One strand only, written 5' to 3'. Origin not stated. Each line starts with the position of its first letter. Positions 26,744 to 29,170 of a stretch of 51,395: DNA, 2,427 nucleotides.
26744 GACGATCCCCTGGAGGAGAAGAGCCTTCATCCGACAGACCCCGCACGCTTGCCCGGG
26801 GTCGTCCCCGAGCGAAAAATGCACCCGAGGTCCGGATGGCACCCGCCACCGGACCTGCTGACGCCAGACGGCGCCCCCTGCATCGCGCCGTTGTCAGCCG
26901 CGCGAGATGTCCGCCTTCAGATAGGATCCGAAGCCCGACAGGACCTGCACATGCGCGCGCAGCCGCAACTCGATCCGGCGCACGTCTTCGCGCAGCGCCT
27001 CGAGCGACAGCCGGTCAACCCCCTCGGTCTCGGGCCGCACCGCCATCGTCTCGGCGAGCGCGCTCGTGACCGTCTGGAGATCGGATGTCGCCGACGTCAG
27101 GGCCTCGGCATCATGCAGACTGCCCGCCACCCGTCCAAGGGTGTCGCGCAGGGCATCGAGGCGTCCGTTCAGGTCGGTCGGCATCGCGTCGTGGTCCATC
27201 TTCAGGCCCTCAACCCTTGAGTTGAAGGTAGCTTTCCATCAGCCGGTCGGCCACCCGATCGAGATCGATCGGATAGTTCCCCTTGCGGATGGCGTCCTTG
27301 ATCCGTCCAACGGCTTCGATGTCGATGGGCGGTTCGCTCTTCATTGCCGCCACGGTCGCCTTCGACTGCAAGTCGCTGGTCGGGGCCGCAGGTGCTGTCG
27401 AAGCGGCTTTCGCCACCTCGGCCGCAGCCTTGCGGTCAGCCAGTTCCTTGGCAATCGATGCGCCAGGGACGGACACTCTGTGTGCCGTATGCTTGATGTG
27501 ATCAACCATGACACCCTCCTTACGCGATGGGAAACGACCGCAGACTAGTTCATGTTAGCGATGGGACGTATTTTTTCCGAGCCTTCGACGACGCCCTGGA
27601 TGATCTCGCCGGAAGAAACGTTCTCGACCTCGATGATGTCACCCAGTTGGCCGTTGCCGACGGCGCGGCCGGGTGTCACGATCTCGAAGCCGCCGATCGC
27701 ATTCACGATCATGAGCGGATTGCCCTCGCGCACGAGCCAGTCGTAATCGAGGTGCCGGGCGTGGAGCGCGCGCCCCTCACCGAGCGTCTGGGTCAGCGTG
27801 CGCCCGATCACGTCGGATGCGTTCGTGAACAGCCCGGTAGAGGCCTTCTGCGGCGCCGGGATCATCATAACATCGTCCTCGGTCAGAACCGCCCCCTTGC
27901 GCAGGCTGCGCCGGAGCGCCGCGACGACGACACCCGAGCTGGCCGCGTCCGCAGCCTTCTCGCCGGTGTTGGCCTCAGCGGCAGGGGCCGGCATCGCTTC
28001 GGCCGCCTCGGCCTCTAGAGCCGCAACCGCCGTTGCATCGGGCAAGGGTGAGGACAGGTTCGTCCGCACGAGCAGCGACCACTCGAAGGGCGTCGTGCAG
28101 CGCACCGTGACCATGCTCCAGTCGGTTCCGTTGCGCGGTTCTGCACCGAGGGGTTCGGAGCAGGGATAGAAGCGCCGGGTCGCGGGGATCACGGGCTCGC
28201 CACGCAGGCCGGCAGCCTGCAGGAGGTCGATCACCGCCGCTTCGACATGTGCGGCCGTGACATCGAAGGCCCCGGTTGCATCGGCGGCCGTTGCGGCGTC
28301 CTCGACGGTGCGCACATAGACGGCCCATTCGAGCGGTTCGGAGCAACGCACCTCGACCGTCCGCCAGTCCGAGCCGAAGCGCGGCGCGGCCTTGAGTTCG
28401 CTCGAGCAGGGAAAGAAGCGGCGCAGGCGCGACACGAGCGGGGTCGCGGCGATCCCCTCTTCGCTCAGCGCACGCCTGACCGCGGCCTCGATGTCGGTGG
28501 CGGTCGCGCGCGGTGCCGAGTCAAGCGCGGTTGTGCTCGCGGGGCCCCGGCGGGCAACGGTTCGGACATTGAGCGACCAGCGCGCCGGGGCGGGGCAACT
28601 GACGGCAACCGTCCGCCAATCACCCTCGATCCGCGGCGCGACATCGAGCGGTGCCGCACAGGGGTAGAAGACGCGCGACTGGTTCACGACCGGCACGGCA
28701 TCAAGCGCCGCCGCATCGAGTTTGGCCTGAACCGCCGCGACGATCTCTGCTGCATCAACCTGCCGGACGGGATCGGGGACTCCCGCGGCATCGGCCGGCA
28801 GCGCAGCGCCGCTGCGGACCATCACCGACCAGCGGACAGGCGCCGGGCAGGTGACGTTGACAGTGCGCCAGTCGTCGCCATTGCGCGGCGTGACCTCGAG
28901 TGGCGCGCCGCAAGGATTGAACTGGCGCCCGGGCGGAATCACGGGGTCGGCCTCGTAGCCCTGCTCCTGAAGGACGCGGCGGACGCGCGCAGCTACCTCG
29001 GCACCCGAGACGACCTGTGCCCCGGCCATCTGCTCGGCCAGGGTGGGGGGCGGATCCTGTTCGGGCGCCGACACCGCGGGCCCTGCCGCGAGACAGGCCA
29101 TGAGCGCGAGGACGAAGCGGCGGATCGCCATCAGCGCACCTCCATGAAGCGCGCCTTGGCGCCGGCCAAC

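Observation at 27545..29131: FlgA with its N-terminal domain amplified four times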

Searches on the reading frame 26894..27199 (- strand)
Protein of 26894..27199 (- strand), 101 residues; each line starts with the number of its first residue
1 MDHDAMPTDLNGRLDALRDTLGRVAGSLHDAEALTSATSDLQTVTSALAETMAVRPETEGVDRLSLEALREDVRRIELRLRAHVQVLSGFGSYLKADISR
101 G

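Call 5: search_protein_families(library=pfam, proteins=[window:26894-27199:-], max_evalue=1)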
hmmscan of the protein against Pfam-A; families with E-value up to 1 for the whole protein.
window:26894-27199:- (101 aa): 1 family
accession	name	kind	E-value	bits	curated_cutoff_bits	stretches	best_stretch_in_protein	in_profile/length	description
PF24531.2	ANC1_spectrin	-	0.099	13.5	27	1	6-87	5-81/95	Nuclear anchorage protein 1, spectrin repeat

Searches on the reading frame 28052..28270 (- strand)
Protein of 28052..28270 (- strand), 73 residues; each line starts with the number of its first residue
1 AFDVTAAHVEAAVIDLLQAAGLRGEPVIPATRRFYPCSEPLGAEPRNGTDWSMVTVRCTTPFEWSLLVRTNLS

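Call 10: search_protein_families(library=pfam, proteins=[window:28052-28270:-], max_evalue=10)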
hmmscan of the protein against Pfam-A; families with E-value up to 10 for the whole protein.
seq(73 aa): 0 families

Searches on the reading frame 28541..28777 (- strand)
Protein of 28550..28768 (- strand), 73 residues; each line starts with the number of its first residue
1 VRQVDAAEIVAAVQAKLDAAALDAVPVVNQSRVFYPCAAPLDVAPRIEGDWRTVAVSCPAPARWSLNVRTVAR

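Call 10: search_protein_families(library=pfam, proteins=[window:28550-28768:-], max_evalue=10)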
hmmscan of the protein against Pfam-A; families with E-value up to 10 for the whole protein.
seq(73 aa): 0 families

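Call 52: search_protein_families(library=pfam, alignment_id=A5, max_evalue=0.1)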
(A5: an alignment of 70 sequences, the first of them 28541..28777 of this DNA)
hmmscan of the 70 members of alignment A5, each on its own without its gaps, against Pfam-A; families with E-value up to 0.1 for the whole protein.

A. member 1, window:28541-28777:- (79 aa): 0 families

B. families by the number of members that match (of 70 scanned): 10 families
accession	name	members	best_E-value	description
PF17656.6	ChapFlgA_N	14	0.0003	FlgA N-terminal domain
PF20869.2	FAM186A_PQQAQ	1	0.022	FAM186A, PQQAQ repeat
PF17868.7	AAA_lid_8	1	0.022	AAA lid domain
PF22429.2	HutF_N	1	0.038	Formimidoylglutamate deiminase HutF, N-terminal domain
PF09227.15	Bubble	1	0.041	Bubble protein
PF18063.6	BB_PF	1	0.043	Beta barrel Pore-forming domain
PF20779.2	MACPF_D2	1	0.078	MACPF protein, D2 domain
PF20346.3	DUF6641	1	0.084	Family of unknown function (DUF6641)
PF13091.12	PLDc_2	1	0.09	PLD-like domain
PF16075.10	DUF4815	1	0.091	Domain of unknown function (DUF4815)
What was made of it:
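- On FlgA N-terminal domain D1 (Pfam PF17656 ChapFlgA_N): Among 70 related D1 segments, 14 hit PF17656 at E<=0.1, with a best E of 3e-4 (call 52).
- PF17656 is hit by 14 of 70 D1 segments, and no other family is hit by more than one (call 52). PF17656 is the only family hit recurrently, by 14 of 70 segments with a best E of 3e-4 (call 52).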

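Call 55: predict_structure(alignment_id=A5)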
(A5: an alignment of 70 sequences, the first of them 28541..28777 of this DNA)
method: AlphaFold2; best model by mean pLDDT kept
length: 79 residues; sequences in the alignment: 70
mean_pLDDT: 93.2   pTM: 0.82
mean pLDDT of the five models: 93.2, 91.5, 90.7, 90.4, 90.1
residues with pLDDT >= 90: 67; 70-90: 10; 50-70: 2; < 50: 0
segments of 3 or more residues with pLDDT < 50: none
pLDDT, mean of each block of 10 residues (from residue 1): 88 97 96 92 96 95 95 86
secondary structure, 60 per line:
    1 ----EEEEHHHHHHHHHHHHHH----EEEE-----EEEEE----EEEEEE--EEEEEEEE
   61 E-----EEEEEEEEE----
elements in order: E5-8 H9-22 E27-30 E36-40 E45-50 E53-61 E67-75
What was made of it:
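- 28550..28768 (-): D1 repeat 2 (residues 122-194, Cys158/Cys179). The single-domain AF2 model has pLDDT 93.2 and pTM 0.82, with one helix and five to six strands (call 55).
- The single-repeat model has pLDDT 93.2 and pTM 0.82 (call 55).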

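Call 59: fold_search(model_id=the predicted structure, library=pdb)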
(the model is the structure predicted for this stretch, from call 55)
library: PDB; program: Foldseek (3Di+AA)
matches with E <= 10: 130; with E <= 0.001: 0
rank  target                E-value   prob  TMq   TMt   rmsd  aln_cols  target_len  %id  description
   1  5nqh_A                1.2e+00  0.06  0.26  0.19   7.3        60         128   18  Structure of the human Fe65-PTB2 homodimer (released 2017-05-03)
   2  3dxe_A                1.3e+00  0.06  0.25  0.19   7.4        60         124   17  Crystal structure of the intracellular domain of human APP (T668A mutant) in complex with Fe65-PTB2 (released 2008-09-16)
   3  3dxc_C                1.4e+00  0.06  0.25  0.19  10.0        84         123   14  Crystal structure of the intracellular domain of human APP in complex with Fe65-PTB2 (released 2008-09-16)
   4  3dxc_A                1.5e+00  0.07  0.26  0.19  10.7        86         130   17  Crystal structure of the intracellular domain of human APP in complex with Fe65-PTB2 (released 2008-09-16)
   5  3dxd_A                1.8e+00  0.06  0.24  0.17  11.1        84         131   15  Crystal structure of the intracellular domain of human APP (T668E mutant) in complex with Fe65-PTB2 (released 2008-09-16)
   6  5nqh_D                1.8e+00  0.04  0.25  0.19   7.3        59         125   20  Structure of the human Fe65-PTB2 homodimer (released 2017-05-03)
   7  2cy5                  1.9e+00  0.05  0.25  0.19  12.6       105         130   12  Crystal structure of phosphotyrosine binding (PTB) domain of epidermal growth factor receptor pathway substrate-8 (EPS8) (released 2006-01-04)
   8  1oqn_A                2.3e+00  0.09  0.34  0.21  12.9        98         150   11  Crystal structure of the phosphotyrosine binding domain (PTB) of mouse Disabled 1 (Dab1) (released 2003-08-05)
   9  5kew_B                2.4e+00  0.08  0.26  0.17  10.2        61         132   13  Vibrio parahaemolyticus VtrA/VtrC complex bound to the bile salt taurodeoxycholate (released 2016-07-20)
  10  3kz1_B                2.7e+00  0.06  0.25  0.08   8.0        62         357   11  Crystal Structure of the Complex of PDZ-RhoGEF DH/PH domains with GTP-gamma-S Activated RhoA (released 2010-04-28)
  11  6nbh_R                2.7e+00  0.06  0.26  0.07  14.8        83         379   10  Cryo-EM structure of parathyroid hormone receptor type 1 in complex with a long-acting parathyroid hormone analog and  (released 2019-04-17)
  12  2ej8_B                2.7e+00  0.04  0.25  0.18  12.5        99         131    8  Crystal structure of APPL1 PTB domain at 1.8A (released 2008-03-18)
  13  4bbk                  2.9e+00  0.06  0.26  0.20   6.7        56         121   11  Structural and functional characterisation of the kindlin-1 pleckstrin homology domain (released 2012-11-14)
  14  2rgn_E                3.2e+00  0.09  0.33  0.11   5.4        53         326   13  Crystal Structure of p63RhoGEF complex with Galpha-q and RhoA (released 2008-01-15)
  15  4dx9_4                3.2e+00  0.03  0.21  0.15  13.5        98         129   10  ICAP1 in complex with integrin beta 1 cytoplasmic tail (released 2013-01-09)
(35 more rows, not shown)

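Call 61: search_solved_structures(query=A5, max_evalue=10, show_alignments=3)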
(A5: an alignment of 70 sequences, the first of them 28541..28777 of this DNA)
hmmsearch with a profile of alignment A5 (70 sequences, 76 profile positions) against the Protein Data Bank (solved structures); distinct sequences matched with E-value up to 10: 0.

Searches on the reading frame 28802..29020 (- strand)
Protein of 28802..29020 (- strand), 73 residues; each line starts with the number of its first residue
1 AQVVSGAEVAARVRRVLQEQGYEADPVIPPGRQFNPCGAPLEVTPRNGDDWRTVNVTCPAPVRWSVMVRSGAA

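Call 10: search_protein_families(library=pfam, proteins=[window:28802-29020:-], max_evalue=10)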
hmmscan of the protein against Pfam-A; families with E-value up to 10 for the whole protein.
seq(73 aa): 1 family
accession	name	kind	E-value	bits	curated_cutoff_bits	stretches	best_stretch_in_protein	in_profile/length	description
PF17656.6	ChapFlgA_N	-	0.0071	17.1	27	1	29-69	28-72/77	FlgA N-terminal domain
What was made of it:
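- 28802..29020 (-): D1 repeat 1 (residues 38-110, Cys74/Cys95). It gives a weak PF17656 ChapFlgA_N hit (E 0.007, call 10).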

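Call 11: search_solved_structures(query=A1, max_evalue=10, show_alignments=3)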
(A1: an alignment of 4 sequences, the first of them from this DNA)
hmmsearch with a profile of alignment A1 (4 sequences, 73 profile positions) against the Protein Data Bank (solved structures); distinct sequences matched with E-value up to 10: 1.
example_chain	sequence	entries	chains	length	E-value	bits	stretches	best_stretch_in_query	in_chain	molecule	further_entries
7x8l_A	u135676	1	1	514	1.1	12.3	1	11-53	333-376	Carboxylic ester hydrolase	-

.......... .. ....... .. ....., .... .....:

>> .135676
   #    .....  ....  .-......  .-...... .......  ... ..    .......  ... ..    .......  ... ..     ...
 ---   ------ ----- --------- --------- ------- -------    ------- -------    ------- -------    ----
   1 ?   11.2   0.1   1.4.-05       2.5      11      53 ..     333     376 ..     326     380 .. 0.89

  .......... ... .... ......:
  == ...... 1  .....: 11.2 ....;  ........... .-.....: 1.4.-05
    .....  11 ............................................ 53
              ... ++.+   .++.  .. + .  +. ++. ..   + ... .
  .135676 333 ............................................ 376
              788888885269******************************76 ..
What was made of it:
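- Repeat profiles do not hit Salmonella FlgA in a PDB sequence search (calls 11, 61). HMMER profiles find no PDB FlgA (calls 11, 61).
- Tried and rejected: The four-sequence and 70-sequence repeat profiles searched against PDB sequences gave no FlgA hit (calls 11, 61).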

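Call 27: search_protein_representatives(alignment_id=A3)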
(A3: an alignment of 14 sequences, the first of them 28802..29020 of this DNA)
Query: 14 sequences, 73 profile positions. Proteins with E-value up to 0.001 (for the whole library): 166; up to 1e-10: 39; up to 1e-30: 1. The best 150 are listed.
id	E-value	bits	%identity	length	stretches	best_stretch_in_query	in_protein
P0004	3.3e-126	427.4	-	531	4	3-73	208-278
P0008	2.3e-20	88.3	-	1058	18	24-43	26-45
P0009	5.3e-19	84.0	-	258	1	4-72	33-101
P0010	6.6e-18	80.4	-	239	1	1-72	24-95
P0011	3.1e-17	78.3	-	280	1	3-72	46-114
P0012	4.2e-17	77.9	-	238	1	3-71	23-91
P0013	1.3e-16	76.3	-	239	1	3-71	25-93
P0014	1.7e-16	75.9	-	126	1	3-72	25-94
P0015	2.1e-16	75.7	-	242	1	2-71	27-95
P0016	4.6e-16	74.5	-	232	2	2-72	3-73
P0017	7.3e-16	73.9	-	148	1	3-71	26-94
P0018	6.1e-15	70.9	-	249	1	1-72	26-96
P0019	1.4e-14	69.8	-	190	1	1-70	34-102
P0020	1.7e-14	69.5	-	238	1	2-71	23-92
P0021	2.6e-14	68.9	-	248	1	2-71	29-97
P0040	3.5e-11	58.9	-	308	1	2-70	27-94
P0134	1.3e-05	41.0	-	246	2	4-71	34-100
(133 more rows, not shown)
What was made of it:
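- Most of these stretches lie near residues 25-100 of proteins of 230-290 aa; some hits are shorter fragments (call 27).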

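Call 30: search_protein_families(library=pfam, proteins=[P0009, P0010, P0011, P0012, P0013, P0015, P0016, P0018, P0134, P0040], max_evalue=0.01)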
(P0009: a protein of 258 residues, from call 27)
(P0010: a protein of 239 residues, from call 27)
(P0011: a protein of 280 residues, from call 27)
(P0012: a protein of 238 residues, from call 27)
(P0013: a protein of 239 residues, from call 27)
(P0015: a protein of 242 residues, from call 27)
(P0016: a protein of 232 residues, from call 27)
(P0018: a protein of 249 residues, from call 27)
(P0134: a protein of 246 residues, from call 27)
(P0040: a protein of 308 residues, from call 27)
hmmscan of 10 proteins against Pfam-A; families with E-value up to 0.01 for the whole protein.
P0009 (258 aa): 2 families
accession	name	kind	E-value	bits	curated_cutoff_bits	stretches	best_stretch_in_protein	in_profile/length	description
PF13144.11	ChapFlgA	-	1.6e-26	93.1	23.8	1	132-251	2-120/122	Chaperone for flagella basal body P-ring formation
PF08666.17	SAF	-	6.6e-11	43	21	1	132-192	2-63/63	SAF domain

P0010 (239 aa): 2 families
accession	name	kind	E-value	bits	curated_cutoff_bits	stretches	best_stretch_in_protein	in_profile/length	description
PF13144.11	ChapFlgA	-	1.2e-27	96.9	23.8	1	114-233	3-121/122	Chaperone for flagella basal body P-ring formation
PF08666.17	SAF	-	2.4e-10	41.2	21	1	115-173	4-63/63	SAF domain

P0011 (280 aa): 2 families
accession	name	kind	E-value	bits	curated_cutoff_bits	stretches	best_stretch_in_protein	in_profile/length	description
PF13144.11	ChapFlgA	-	5.7e-24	85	23.8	1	158-275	6-122/122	Chaperone for flagella basal body P-ring formation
PF08666.17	SAF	-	5.4e-07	30.5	21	1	156-214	4-63/63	SAF domain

P0012 (238 aa): 2 families
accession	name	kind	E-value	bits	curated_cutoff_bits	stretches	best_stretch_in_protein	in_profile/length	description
PF13144.11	ChapFlgA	-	3.5e-25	88.8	23.8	1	113-233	3-122/122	Chaperone for flagella basal body P-ring formation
PF08666.17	SAF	-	3.3e-05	24.8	21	1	114-172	4-63/63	SAF domain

P0013 (239 aa): 2 families
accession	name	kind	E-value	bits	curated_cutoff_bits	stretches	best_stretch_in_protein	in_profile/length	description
PF13144.11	ChapFlgA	-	7.7e-28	97.4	23.8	1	113-234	2-122/122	Chaperone for flagella basal body P-ring formation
PF08666.17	SAF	-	3.1e-09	37.7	21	1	113-173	2-63/63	SAF domain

P0015 (242 aa): 2 families
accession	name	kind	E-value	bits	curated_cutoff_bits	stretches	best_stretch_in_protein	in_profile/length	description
PF13144.11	ChapFlgA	-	8.1e-21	74.8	23.8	1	117-231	4-117/122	Chaperone for flagella basal body P-ring formation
PF08666.17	SAF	-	1.1e-05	26.3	21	1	117-175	4-63/63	SAF domain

P0016 (232 aa): 2 families
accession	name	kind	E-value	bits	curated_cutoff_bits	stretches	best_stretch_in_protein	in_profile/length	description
PF13144.11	ChapFlgA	-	2.7e-25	89.2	23.8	1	104-224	2-121/122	Chaperone for flagella basal body P-ring formation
PF08666.17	SAF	-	1.6e-10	41.8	21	1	104-163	2-62/63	SAF domain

P0018 (249 aa): 2 families
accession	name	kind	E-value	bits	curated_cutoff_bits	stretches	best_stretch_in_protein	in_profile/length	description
PF13144.11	ChapFlgA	-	3.2e-19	69.6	23.8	1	123-243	3-122/122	Chaperone for flagella basal body P-ring formation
PF08666.17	SAF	-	0.0018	19.2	21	1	122-177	2-58/63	SAF domain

P0134 (246 aa): 2 families
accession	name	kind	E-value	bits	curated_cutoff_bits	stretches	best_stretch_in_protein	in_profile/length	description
PF13144.11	ChapFlgA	-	6e-26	91.3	23.8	1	121-241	3-122/122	Chaperone for flagella basal body P-ring formation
PF08666.17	SAF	-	4.8e-08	33.9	21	1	120-179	2-62/63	SAF domain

P0040 (308 aa): 2 families
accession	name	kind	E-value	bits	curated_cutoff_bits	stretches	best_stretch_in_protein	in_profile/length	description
PF13144.11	ChapFlgA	-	3.6e-22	79.1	23.8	1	181-302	2-122/122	Chaperone for flagella basal body P-ring formation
PF08666.17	SAF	-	0.00048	21.1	21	1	187-236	8-58/63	SAF domain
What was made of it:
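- All 10 of these that were tested are ChapFlgA+SAF proteins (call 30).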

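Call 53: find_encoding_contigs(protein=P0009, flank=5000, max_places=3)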
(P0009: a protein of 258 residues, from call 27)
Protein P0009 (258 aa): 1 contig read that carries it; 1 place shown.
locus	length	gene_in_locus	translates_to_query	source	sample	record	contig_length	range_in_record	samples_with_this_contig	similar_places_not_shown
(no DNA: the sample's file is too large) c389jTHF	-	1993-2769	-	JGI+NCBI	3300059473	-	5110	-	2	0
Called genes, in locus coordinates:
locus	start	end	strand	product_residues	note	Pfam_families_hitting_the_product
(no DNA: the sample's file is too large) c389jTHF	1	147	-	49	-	?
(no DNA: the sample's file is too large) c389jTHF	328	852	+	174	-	PF02169:LPP20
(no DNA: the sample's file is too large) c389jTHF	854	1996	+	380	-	PF16548:FlgT_N (weak)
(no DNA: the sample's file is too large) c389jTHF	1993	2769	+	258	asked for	PF08666:SAF, PF13144:ChapFlgA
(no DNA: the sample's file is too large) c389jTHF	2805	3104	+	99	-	PF04316:FlgM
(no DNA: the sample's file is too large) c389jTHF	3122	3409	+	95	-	-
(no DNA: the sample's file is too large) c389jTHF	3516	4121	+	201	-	PF03748:FliL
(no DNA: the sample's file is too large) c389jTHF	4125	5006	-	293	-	PF00702:Hydrolase (faint), PF13344:Hydrolase_6, PF13242:Hydrolase_like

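Call 57: find_encoding_contigs(protein=P0011, flank=4000, max_places=1)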
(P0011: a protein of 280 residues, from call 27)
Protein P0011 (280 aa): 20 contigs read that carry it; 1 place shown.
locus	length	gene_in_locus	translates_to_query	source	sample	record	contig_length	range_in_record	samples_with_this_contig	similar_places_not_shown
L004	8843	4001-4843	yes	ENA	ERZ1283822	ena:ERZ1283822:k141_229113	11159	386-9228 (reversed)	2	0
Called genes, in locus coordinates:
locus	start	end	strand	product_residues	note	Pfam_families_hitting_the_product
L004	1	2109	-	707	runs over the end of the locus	PF00771:FHIPEP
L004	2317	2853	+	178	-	-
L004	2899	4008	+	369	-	PF16548:FlgT_N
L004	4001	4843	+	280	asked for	PF08666:SAF (weak), PF13144:ChapFlgA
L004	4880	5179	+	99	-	PF04316:FlgM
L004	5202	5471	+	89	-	-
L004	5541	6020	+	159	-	PF10975:DUF2802 (weak)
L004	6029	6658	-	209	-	PF08238:Sel1 (faint)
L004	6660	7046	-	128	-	-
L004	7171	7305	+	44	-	-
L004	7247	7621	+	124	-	PF02561:FliS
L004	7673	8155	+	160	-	-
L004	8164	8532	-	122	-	-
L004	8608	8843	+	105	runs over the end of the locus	-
